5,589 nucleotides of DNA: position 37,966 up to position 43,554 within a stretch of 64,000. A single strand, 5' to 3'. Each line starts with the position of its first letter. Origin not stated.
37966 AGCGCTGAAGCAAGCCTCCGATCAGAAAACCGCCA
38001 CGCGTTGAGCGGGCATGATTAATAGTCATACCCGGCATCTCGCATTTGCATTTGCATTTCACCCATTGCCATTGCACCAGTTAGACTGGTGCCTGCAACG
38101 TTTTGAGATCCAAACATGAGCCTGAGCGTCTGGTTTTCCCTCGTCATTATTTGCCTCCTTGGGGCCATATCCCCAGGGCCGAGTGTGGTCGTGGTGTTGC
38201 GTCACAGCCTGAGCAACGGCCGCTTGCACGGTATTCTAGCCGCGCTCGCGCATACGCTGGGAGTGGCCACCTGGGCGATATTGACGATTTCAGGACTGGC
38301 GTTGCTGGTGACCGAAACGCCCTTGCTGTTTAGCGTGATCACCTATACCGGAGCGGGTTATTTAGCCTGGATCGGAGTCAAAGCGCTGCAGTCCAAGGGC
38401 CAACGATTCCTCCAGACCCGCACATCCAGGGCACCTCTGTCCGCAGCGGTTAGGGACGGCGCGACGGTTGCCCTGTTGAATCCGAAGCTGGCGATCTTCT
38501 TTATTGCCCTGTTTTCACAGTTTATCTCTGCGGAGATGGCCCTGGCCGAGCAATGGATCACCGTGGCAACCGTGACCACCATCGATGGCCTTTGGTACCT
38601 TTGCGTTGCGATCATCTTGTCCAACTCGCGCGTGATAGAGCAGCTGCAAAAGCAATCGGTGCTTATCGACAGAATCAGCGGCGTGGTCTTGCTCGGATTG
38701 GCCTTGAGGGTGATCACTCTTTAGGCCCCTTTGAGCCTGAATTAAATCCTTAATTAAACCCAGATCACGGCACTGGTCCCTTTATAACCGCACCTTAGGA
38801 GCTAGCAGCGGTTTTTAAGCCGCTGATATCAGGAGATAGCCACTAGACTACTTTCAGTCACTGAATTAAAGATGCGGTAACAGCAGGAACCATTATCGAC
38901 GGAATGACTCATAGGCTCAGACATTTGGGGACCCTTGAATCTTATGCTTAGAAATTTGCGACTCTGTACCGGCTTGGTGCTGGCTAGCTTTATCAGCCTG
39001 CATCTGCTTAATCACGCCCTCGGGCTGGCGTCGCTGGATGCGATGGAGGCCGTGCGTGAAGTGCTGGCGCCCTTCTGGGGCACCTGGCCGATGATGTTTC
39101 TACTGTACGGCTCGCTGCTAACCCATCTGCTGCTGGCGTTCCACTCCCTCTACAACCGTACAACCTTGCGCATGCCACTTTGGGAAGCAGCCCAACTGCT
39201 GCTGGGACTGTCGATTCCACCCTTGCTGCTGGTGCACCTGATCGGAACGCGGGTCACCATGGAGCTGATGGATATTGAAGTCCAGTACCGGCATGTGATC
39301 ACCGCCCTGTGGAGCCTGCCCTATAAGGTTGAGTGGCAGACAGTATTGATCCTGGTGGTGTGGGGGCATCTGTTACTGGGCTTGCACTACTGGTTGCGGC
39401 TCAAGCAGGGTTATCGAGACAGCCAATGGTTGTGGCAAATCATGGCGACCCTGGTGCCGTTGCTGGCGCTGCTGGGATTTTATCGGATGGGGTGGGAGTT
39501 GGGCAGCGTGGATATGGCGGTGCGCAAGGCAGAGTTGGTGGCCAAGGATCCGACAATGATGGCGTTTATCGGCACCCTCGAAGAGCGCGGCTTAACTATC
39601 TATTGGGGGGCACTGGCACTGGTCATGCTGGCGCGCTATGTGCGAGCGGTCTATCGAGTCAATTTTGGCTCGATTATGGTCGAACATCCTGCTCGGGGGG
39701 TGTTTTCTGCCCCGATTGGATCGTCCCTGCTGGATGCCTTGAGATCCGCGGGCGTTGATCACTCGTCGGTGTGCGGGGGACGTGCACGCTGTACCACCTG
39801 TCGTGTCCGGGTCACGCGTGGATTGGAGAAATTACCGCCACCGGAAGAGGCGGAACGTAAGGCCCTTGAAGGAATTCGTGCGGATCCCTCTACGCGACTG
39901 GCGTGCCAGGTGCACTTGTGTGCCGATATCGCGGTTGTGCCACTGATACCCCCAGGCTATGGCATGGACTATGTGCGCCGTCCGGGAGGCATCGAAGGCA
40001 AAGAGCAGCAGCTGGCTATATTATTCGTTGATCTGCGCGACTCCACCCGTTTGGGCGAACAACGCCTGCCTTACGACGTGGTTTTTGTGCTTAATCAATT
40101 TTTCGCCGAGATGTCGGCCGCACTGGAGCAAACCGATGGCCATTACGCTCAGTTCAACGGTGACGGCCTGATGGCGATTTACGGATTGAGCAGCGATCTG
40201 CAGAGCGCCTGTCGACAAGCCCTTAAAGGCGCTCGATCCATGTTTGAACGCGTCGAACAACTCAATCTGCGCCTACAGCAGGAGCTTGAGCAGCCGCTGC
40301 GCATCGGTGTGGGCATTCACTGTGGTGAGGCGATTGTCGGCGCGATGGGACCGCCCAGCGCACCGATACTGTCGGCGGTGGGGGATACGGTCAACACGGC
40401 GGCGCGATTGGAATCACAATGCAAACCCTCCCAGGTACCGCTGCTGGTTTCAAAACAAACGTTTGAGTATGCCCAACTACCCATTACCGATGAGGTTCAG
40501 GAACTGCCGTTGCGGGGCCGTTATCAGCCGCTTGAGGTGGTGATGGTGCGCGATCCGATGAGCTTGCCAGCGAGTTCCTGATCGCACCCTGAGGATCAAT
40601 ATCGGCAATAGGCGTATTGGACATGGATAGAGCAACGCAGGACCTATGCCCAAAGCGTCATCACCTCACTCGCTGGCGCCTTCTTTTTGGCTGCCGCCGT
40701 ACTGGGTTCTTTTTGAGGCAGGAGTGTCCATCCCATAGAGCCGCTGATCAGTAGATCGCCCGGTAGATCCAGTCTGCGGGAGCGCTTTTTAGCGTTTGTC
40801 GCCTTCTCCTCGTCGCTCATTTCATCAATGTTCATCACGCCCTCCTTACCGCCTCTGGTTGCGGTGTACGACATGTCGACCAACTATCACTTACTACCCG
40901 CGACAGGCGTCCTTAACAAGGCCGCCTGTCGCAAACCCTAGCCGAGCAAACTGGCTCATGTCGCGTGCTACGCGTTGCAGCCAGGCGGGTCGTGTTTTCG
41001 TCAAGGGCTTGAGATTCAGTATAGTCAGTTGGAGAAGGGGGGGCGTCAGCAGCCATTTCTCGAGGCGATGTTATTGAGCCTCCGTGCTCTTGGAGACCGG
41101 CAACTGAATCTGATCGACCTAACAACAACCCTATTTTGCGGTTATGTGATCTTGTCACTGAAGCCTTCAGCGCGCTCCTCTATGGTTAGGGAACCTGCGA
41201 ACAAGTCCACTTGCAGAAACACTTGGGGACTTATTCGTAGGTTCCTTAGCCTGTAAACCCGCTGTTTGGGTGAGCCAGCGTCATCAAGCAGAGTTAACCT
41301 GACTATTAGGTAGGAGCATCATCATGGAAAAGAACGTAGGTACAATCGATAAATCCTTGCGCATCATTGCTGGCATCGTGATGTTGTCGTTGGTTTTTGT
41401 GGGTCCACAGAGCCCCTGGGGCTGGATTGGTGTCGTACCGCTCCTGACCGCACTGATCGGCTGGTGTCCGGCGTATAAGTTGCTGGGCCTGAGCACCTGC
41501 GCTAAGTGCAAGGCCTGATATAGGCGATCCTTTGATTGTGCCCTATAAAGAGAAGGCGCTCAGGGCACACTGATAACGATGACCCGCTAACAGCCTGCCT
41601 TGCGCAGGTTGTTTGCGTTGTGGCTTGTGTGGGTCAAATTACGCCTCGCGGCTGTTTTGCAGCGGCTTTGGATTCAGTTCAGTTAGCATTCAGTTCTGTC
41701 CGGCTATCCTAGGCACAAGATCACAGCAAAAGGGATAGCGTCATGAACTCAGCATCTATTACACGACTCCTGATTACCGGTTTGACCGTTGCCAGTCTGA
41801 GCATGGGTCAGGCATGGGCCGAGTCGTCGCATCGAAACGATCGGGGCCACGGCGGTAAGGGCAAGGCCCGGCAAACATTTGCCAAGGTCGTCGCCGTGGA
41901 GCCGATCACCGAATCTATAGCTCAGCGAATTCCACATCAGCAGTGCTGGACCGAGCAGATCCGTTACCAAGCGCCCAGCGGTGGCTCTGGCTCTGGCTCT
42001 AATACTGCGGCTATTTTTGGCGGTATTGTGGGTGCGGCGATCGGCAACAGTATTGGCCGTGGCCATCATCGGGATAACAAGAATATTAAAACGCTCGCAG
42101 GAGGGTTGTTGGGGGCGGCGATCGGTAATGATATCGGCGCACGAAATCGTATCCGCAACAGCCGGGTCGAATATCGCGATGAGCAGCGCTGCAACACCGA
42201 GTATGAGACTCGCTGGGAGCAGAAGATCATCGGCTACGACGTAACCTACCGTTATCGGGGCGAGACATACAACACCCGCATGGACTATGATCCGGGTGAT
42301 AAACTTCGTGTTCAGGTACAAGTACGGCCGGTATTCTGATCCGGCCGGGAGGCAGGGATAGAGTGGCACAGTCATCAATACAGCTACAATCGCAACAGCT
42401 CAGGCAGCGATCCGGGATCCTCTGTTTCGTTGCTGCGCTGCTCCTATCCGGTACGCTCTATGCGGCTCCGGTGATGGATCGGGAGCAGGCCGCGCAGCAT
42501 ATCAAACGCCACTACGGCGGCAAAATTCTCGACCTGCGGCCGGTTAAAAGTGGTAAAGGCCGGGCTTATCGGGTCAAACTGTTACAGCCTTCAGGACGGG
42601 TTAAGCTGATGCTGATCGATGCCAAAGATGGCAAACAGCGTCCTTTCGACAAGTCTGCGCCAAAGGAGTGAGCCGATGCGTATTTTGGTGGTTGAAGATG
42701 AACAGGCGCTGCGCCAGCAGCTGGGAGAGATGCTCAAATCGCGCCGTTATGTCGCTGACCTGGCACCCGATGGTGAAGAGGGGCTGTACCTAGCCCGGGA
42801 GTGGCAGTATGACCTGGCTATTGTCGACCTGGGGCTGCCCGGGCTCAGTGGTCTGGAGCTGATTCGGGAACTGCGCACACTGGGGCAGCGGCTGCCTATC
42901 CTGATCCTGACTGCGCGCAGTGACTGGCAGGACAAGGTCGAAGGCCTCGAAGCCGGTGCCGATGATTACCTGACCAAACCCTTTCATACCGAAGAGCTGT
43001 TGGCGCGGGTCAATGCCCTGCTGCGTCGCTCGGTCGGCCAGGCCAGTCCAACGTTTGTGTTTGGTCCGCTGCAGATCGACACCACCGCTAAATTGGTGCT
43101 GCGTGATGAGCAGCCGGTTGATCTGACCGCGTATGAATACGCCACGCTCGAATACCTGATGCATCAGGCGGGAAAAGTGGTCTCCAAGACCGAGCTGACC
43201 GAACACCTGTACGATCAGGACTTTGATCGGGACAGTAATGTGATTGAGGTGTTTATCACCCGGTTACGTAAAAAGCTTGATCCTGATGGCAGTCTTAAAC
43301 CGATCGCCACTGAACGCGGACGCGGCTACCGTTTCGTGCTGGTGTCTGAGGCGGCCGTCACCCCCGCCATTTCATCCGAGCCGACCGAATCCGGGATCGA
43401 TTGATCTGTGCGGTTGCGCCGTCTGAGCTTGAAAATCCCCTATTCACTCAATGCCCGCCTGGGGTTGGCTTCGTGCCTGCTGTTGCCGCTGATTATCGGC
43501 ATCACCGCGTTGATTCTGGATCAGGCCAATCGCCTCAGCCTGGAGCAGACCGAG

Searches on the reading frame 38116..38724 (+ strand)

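Call 48: search_protein_families(library=ncbifam, proteins=[window:38116-38724:+], max_evalue=1e-10)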
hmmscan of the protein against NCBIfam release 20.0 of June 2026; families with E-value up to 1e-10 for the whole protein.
window:38116-38724:+ (202 aa): 4 families
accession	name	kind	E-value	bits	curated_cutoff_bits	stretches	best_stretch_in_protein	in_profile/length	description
TIGR00949.1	2A76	subfamily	1.1e-37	129.6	183.95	1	19-198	1-184/185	homoserine/threonine efflux transporter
NF008201.0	PRK10958.1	equivalog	2.6e-26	92.5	165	1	15-199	19-207/212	leucine efflux protein LeuE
NF007591.0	PRK10229.1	equivalog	8.3e-22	77.9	288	1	5-200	4-203/206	threonine export protein RhtC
NF007812.0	PRK10520.1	equivalog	4.4e-20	72.2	209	1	1-195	1-196/206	homoserine/homoserine lactone efflux protein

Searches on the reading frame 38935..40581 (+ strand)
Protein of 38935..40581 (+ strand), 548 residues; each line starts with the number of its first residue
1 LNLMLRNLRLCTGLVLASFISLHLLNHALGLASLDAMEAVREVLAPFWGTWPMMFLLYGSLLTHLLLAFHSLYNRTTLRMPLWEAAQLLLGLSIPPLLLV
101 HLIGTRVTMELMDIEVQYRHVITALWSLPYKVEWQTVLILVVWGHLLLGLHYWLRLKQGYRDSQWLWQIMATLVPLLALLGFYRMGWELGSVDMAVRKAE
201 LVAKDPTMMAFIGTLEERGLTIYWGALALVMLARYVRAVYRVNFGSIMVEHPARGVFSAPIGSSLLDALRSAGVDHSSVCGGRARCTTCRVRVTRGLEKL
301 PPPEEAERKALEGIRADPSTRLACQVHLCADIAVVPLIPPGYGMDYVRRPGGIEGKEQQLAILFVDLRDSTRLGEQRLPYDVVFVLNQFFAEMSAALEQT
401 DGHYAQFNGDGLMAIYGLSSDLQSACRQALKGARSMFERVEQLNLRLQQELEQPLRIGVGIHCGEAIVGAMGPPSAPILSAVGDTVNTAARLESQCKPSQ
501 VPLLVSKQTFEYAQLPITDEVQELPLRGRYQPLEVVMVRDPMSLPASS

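Call 48: search_protein_families(library=ncbifam, proteins=[window:38935-40581:+], max_evalue=1e-10)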
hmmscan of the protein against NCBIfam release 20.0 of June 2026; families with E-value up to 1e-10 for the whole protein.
window:38935-40581:+ (548 aa): 0 families

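Call 76: search_protein_families(library=pfam, proteins=[window:38935-40581:+], max_evalue=0.00001)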
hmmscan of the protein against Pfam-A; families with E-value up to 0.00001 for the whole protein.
window:38935-40581:+ (548 aa): 2 families
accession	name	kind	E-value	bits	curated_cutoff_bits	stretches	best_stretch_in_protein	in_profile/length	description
PF00211.25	Guanylate_cyc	-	1.1e-18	68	21.9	1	357-528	6-172/183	Adenylate and Guanylate cyclase catalytic domain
PF00111.32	Fer2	-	1.1e-09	38.5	21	1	257-328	10-76/77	2Fe-2S iron-sulfur cluster binding domain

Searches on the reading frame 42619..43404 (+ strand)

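Call 48: search_protein_families(library=ncbifam, proteins=[window:42619-43404:+], max_evalue=1e-10)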
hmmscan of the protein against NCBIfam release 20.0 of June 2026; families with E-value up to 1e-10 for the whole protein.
window:42619-43404:+ (261 aa): 69 families (the best 25 are shown)
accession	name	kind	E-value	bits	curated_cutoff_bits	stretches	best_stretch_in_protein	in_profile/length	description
NF008078.0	PRK10816.1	equivalog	5.7e-64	215.7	336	1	20-240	1-221/223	two-component system response regulator PhoP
NF041734.1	resp_reg_RppA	equivalog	6.4e-63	212.2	250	1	20-240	1-228/229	two-component system response regulator RppA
TIGR01387.1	cztR_silR_copR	subfamily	7.4e-62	208.8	279.2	1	22-238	1-217/218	heavy metal response regulator transcription factor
NF045991.1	RespRegCtrARhodob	equivalog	8.7e-57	192.4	350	1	20-237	1-219/224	response regulator transcription factor CtrA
TIGR02154.1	PhoB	equivalog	1.3e-56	191.5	296.2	1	21-239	4-225/226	phosphate regulon transcriptional regulator PhoB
NF012023.0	PRK15479.1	equivalog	9.2e-53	179.1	337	1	20-240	1-218/224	transcriptional regulator TctD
NF007928.2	PRK10643.1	equivalog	5.1e-52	176.6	330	1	20-238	1-215/216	two-component system response regulator PmrA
NF008567.0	PRK11517.1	equivalog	2.9e-51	174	353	1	20-242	1-221/223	response regulator transcription factor HprR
NF040689.1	MtrAB_MtrA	equivalog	1.1e-49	168.8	300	1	22-238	1-217/219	MtrAB system response regulator MtrA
NF008296.0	PRK11083.1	equivalog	7.6e-49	166.2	273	1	20-238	4-224/228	two-component system response regulator CreB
NF041733.1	resp_reg_CseB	equivalog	4.2e-48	163.7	350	1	21-239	2-226/228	two-component system response regulator CseB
NF045944.1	ResRegRpaBCyano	equivalog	1.9e-47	161.6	330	1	23-239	1-227/229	response regulator transcription factor RpaB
NF007346.1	PRK09836.1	equivalog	2.2e-47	161.8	420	1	20-238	1-220/227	copper/silver response regulator transcription factor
NF045914.1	RespRegNblR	equivalog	7.8e-46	156.5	300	1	17-237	5-223/228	response regulator transcription factor NblR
NF007663.1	PRK10336.1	equivalog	1.2e-44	152.7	345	1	20-223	1-204/219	quorum sensing response regulator transcription factor QseB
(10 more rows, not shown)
